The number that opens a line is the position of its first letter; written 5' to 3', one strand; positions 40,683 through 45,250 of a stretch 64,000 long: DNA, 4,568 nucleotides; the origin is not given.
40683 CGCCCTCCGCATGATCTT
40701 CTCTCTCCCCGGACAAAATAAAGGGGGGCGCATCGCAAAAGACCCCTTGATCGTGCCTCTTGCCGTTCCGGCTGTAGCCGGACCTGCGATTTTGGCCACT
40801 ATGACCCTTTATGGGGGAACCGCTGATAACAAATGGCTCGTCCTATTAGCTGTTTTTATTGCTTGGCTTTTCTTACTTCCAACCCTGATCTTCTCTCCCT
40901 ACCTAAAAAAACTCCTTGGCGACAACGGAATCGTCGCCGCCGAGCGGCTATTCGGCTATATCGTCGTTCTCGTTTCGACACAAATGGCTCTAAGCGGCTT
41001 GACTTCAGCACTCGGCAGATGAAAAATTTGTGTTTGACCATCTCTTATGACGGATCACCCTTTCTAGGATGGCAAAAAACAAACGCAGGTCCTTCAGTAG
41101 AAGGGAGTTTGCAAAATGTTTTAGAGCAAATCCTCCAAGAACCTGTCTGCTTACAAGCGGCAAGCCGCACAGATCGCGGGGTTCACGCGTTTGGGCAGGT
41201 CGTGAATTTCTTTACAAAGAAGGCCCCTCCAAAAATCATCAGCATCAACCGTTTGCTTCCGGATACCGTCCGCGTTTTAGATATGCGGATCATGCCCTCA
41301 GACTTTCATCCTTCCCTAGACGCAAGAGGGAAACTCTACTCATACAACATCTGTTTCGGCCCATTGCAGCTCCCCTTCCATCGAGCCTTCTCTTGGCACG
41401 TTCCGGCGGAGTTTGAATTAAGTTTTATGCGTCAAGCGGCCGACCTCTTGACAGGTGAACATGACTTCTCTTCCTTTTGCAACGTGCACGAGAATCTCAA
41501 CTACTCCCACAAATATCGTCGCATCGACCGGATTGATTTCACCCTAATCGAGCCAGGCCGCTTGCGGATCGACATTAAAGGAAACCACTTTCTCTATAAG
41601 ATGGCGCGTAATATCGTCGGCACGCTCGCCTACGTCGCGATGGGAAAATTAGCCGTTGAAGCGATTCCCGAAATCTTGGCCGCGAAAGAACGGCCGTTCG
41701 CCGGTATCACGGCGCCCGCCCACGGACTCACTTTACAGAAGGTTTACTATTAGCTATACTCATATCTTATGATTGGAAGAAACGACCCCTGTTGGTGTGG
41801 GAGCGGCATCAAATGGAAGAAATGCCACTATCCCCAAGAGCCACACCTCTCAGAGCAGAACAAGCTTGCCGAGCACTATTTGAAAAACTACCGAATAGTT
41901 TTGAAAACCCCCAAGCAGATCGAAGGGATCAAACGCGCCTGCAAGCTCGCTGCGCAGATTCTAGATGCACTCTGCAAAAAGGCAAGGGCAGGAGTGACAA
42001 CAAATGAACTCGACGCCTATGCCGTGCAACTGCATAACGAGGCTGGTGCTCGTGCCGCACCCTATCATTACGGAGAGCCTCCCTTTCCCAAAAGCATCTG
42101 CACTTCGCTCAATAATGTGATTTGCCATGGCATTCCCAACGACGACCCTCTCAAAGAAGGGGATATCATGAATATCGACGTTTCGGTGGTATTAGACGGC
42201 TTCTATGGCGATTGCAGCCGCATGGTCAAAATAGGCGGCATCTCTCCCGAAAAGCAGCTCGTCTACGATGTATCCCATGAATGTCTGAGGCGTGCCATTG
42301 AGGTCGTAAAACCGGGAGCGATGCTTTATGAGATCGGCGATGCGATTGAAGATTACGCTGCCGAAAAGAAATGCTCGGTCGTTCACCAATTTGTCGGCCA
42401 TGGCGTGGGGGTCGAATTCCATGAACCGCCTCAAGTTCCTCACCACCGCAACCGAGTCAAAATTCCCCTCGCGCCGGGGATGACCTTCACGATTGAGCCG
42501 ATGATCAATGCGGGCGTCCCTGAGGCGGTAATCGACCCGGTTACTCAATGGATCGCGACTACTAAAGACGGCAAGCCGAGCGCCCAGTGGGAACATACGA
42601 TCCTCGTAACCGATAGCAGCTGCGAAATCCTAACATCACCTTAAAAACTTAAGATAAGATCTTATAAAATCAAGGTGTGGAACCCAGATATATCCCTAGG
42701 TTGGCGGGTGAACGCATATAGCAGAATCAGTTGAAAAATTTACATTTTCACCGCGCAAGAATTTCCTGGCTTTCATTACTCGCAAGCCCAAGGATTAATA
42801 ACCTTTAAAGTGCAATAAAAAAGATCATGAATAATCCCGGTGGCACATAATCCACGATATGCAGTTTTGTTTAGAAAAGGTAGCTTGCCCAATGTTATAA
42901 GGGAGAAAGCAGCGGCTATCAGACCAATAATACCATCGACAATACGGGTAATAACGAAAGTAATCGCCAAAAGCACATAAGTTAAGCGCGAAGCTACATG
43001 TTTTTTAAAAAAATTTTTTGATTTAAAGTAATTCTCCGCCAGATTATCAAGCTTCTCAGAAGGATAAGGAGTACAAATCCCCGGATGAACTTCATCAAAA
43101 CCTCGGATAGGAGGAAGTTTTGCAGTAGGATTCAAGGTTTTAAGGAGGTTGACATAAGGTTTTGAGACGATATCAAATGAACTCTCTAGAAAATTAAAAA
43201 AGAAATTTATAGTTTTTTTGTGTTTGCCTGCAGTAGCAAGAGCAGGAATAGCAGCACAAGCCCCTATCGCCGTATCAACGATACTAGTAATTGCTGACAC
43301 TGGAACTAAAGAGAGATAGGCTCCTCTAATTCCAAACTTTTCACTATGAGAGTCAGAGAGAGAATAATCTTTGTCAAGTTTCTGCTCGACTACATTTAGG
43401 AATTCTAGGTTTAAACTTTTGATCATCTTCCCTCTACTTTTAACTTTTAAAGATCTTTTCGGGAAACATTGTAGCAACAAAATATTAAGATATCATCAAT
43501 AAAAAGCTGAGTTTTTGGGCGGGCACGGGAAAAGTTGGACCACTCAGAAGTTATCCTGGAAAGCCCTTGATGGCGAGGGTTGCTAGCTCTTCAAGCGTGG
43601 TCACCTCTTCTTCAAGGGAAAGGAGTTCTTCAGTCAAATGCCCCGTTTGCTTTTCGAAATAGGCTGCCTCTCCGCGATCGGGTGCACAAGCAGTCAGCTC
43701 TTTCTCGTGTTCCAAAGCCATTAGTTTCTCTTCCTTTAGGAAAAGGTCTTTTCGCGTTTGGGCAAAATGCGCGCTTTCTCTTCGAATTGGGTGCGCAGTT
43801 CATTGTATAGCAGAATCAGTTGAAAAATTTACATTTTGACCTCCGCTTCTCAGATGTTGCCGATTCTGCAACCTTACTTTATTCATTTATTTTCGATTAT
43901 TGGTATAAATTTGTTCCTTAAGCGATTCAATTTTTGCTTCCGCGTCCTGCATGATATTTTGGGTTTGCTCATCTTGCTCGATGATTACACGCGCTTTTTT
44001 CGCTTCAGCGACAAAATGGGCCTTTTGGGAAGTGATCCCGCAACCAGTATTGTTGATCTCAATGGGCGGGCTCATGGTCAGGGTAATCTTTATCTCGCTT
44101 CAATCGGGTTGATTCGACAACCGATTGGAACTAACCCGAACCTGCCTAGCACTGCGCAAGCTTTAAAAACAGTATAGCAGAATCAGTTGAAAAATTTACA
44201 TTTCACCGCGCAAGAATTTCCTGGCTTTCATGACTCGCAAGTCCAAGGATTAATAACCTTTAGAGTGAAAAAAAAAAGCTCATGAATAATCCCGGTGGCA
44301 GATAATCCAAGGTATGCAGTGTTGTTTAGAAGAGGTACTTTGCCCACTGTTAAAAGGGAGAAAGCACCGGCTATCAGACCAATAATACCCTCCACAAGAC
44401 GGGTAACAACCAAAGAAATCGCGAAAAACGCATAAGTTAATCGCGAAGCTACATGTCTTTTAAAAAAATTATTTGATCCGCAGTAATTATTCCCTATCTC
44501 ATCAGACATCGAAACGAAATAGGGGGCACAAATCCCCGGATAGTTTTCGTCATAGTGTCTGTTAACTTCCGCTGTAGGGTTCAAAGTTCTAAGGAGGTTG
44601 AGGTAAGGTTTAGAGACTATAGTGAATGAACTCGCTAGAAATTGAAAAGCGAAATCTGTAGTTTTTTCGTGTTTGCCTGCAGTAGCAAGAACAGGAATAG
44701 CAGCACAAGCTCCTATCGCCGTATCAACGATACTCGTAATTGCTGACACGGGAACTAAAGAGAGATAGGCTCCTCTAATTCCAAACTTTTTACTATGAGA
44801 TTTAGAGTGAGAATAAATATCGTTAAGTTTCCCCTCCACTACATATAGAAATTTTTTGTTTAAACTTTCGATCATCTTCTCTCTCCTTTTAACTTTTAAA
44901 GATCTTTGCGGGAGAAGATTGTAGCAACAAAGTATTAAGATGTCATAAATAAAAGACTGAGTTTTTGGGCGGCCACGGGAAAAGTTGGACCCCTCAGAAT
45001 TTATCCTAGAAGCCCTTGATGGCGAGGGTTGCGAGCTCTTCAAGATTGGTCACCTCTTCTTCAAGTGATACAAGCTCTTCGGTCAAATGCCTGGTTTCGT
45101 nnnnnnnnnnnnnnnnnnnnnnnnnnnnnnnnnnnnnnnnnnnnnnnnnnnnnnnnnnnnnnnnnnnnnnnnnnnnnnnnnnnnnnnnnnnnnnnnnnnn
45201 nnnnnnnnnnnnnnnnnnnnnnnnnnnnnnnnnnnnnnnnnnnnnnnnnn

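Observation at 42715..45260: Mosaic locus: a 1.1-kb segmental duplication and two gene fragments, all joined at TATAG-initiated repeat copies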

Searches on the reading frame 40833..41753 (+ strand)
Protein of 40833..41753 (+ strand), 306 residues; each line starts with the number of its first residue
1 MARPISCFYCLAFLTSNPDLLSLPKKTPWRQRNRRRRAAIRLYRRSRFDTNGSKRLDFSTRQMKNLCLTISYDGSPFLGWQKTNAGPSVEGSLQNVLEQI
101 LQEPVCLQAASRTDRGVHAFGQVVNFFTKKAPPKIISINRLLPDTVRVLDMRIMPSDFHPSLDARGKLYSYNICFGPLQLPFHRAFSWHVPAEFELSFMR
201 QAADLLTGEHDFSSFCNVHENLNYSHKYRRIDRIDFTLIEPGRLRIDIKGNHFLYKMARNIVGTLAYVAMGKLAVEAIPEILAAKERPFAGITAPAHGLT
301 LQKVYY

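Call 23: search_protein_families(library=pfam, proteins=[window:40833-41753:+], max_evalue=0.01)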
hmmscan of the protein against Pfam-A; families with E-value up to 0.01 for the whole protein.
window:40833-41753:+ (306 aa): 1 family
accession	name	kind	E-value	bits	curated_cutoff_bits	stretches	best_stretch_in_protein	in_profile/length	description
PF01416.25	PseudoU_synth_1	-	8.7e-29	100.6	23.3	2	202-306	1-107/108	tRNA pseudouridine synthase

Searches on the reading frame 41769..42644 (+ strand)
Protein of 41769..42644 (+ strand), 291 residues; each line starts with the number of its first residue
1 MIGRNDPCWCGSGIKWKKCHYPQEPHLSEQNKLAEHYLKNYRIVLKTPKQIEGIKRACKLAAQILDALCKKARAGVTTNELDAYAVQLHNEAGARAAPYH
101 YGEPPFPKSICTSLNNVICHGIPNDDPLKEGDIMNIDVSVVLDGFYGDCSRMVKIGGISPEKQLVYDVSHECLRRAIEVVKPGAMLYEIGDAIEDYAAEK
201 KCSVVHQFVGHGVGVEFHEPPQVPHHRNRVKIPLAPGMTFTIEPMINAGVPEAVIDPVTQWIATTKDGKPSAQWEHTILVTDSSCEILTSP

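Call 15: find_encoding_contigs(protein=window:41769-42644:+, flank=10000, max_places=10)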
Protein window:41769-42644:+ (291 aa): no gene with exactly this product is on record in the collection.

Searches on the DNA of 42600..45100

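Call 42: search_rna_families(source=window, start=42600, end=45100, threshold=evalue, max_evalue=1)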
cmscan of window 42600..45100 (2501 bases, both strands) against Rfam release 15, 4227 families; matches with E-value up to 1: 1.
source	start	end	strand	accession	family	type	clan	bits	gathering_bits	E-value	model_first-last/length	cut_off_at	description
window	44801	44871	-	RF02360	Yfr8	Gene; sRNA;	-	18.7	40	0.34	1-226/226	no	Cyanobacterial functional RNA 8/9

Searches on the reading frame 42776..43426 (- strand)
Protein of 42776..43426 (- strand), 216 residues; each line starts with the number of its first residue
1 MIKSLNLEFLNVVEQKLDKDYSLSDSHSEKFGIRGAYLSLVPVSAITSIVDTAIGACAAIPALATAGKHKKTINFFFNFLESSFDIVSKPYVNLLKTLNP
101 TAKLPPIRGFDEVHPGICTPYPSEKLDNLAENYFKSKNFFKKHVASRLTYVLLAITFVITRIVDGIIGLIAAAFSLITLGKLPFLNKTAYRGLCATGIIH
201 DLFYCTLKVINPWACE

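Call 23: search_protein_families(library=pfam, proteins=[window:42776-43426:-], max_evalue=0.01)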
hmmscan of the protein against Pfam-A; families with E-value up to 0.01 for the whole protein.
window:42776-43426:- (216 aa): 0 families

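Call 25: find_homologous_proteins(query=window:42776-43426:-, max_evalue=0.001)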
Query window:42776-43426:- (216 aa): 18 proteins with E <= 0.001 among 365 candidates.
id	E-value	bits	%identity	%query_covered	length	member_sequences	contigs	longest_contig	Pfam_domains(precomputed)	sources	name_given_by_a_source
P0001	4.2e-139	479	100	100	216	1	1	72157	-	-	-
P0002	1.1e-89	317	70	100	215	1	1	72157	-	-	-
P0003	2.0e-52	196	50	84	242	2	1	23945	-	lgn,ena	-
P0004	3.9e-49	185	44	98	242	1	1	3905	-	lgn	-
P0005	2.7e-47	179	51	83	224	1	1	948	-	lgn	-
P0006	1.3e-43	167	46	83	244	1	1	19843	-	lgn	-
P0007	3.1e-42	162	41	98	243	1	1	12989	-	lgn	-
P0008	7.5e-42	161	45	83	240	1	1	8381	-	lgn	-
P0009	8.3e-41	158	45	84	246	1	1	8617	-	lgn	-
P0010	1.1e-40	157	47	83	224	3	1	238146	-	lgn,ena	-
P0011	1.1e-38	151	44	83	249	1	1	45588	-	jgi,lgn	-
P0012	2.5e-37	146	40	93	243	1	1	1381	-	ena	-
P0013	4.0e-37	146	43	88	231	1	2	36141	-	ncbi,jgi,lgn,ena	jgi:hypothetical protein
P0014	1.1e-34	138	45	84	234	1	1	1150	-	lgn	-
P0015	5.5e-33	132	38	94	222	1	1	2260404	-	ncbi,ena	-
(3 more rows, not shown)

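Call 26: find_encoding_contigs(protein=P0003, flank=8000, max_places=3)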
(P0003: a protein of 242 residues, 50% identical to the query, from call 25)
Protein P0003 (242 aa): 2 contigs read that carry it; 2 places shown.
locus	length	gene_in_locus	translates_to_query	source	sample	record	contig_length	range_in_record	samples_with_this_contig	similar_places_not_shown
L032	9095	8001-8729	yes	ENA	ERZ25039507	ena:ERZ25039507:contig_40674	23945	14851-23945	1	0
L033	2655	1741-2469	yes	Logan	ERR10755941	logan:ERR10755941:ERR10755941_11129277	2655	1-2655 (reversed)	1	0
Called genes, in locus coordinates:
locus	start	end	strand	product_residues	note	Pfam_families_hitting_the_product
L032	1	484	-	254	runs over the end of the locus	PF00106:adh_short, PF01370:Epimerase (weak), PF13561:adh_short_C2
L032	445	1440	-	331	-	-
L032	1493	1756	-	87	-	-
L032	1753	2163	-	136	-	-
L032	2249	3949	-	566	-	PF06048:DUF927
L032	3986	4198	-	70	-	-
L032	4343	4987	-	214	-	-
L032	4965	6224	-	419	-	PF24624:Int_N (weak), PF00589:Phage_integrase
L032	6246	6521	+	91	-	-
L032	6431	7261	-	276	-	PF08843:AbiEii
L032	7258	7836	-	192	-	PF13338:AbiEi_4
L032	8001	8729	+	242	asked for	-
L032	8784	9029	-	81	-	-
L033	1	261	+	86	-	?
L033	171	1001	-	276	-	PF08843:AbiEii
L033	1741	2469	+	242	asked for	-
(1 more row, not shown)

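Call 27: find_encoding_contigs(protein=P0015, flank=8000, max_places=3)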
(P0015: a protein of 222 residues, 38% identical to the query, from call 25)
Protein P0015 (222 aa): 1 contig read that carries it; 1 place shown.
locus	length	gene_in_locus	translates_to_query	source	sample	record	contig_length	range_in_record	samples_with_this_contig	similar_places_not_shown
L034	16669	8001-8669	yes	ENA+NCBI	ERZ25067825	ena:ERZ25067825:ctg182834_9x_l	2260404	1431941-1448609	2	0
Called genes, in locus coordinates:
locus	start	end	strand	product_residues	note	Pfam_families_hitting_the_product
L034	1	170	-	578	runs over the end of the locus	-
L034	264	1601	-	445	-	PF04996:AstB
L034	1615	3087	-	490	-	PF00171:Aldedh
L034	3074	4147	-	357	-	PF04958:AstA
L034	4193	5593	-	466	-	PF00202:Aminotran_3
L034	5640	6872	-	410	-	PF01546:Peptidase_M20, PF07687:M20_dimer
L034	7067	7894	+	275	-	PF01609:DDE_Tnp_1, PF13612:DDE_Tnp_1_3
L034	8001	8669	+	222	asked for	-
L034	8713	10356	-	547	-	PF01979:Amidohydro_1, PF13382:Adenine_deam_C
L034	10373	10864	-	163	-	PF03073:TspO_MBR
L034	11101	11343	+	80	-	-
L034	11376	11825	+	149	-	PF01584:CheW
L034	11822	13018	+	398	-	PF01739:CheR, PF13181:TPR_8 (faint), PF13847:Methyltransf_31 (faint), PF13649:Methyltransf_25 (faint)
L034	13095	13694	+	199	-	PF01584:CheW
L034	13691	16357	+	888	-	PF01627:Hpt, PF02518:HATPase_c, PF01584:CheW, PF00072:Response_reg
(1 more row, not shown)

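Call 28: find_encoding_contigs(protein=P0010, flank=8000, max_places=3)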
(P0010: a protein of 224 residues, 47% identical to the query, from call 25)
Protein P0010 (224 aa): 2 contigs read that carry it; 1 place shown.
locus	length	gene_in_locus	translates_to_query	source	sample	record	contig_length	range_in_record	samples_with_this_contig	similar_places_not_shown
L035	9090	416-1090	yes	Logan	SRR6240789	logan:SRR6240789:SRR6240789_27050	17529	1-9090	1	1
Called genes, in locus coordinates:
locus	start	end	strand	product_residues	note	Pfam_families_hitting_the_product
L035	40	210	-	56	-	-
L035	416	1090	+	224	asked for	-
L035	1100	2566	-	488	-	PF02321:OEP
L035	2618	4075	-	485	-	PF02934:GatB_N, PF02637:GatB_Yqey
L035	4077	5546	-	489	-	PF01425:Amidase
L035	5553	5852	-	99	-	PF02686:GatC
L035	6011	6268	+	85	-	PF04070:DUF378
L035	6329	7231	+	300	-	PF01073:3Beta_HSD (faint), PF01370:Epimerase, PF16363:GDP_Man_Dehyd, PF08338:DUF1731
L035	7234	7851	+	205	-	PF04893:Yip1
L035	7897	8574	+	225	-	PF04893:Yip1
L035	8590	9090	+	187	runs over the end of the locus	-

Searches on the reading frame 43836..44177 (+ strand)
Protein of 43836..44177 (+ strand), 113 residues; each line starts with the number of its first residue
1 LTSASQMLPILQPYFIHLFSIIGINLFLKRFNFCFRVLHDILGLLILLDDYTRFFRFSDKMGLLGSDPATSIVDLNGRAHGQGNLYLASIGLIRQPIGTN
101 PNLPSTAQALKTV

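Call 79: search_protein_families(library=pfam, proteins=[window:43836-44177:+], max_evalue=0.001)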
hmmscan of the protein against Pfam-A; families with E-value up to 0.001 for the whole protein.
window:43836-44177:+ (113 aa): 1 family
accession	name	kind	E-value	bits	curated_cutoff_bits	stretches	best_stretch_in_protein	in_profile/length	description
PF05199.19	GMC_oxred_C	-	2.6e-05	25.2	24.6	1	64-108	94-138/139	GMC oxidoreductase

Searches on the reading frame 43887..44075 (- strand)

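Call 23: search_protein_families(library=pfam, proteins=[window:43887-44075:-], max_evalue=0.01)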
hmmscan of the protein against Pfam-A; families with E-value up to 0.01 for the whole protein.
window:43887-44075:- (62 aa): 1 family
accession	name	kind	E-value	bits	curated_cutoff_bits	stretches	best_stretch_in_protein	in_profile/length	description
PF09440.15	eIF3_N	-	0.0067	17.2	26.8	1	4-55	64-115/133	eIF3 subunit 6 N terminal domain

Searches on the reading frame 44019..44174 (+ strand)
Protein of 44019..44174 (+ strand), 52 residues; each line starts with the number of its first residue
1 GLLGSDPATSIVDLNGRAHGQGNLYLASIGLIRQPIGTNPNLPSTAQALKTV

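Call 80: search_solved_structures(query=window:44019-44174:+, max_evalue=1, show_alignments=3)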
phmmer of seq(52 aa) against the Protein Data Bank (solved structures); distinct sequences matched with E-value up to 1: 9.
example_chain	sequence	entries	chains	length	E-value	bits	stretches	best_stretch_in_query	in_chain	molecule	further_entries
9fl2_A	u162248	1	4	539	1.9e-05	27.9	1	5-50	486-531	pyranose oxidase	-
1naa_A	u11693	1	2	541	0.067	16.8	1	3-40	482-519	Cellobiose dehydrogenase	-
1kdg_A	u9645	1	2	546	0.068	16.8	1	3-40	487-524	cellobiose dehydrogenase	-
1nks_A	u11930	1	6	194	0.29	14.8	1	8-45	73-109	ADENYLATE KINASE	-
4mq0_A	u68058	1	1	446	0.38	14.5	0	18-36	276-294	Parkia biglobosa lectin (PBL)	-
8k6k_A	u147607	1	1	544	0.91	13.3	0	2-46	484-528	Fructose dehydrogenase (N1146A) large subunit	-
8k6j_A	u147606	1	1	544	0.91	13.3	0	2-46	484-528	Fructose dehydrogenase (H1147A) large subunit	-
8xcm_A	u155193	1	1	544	0.91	13.3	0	2-46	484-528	Fructose dehydrogenase large subunit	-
7w2j_A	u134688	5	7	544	0.91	13.3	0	2-46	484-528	Fructose dehydrogenase large subunit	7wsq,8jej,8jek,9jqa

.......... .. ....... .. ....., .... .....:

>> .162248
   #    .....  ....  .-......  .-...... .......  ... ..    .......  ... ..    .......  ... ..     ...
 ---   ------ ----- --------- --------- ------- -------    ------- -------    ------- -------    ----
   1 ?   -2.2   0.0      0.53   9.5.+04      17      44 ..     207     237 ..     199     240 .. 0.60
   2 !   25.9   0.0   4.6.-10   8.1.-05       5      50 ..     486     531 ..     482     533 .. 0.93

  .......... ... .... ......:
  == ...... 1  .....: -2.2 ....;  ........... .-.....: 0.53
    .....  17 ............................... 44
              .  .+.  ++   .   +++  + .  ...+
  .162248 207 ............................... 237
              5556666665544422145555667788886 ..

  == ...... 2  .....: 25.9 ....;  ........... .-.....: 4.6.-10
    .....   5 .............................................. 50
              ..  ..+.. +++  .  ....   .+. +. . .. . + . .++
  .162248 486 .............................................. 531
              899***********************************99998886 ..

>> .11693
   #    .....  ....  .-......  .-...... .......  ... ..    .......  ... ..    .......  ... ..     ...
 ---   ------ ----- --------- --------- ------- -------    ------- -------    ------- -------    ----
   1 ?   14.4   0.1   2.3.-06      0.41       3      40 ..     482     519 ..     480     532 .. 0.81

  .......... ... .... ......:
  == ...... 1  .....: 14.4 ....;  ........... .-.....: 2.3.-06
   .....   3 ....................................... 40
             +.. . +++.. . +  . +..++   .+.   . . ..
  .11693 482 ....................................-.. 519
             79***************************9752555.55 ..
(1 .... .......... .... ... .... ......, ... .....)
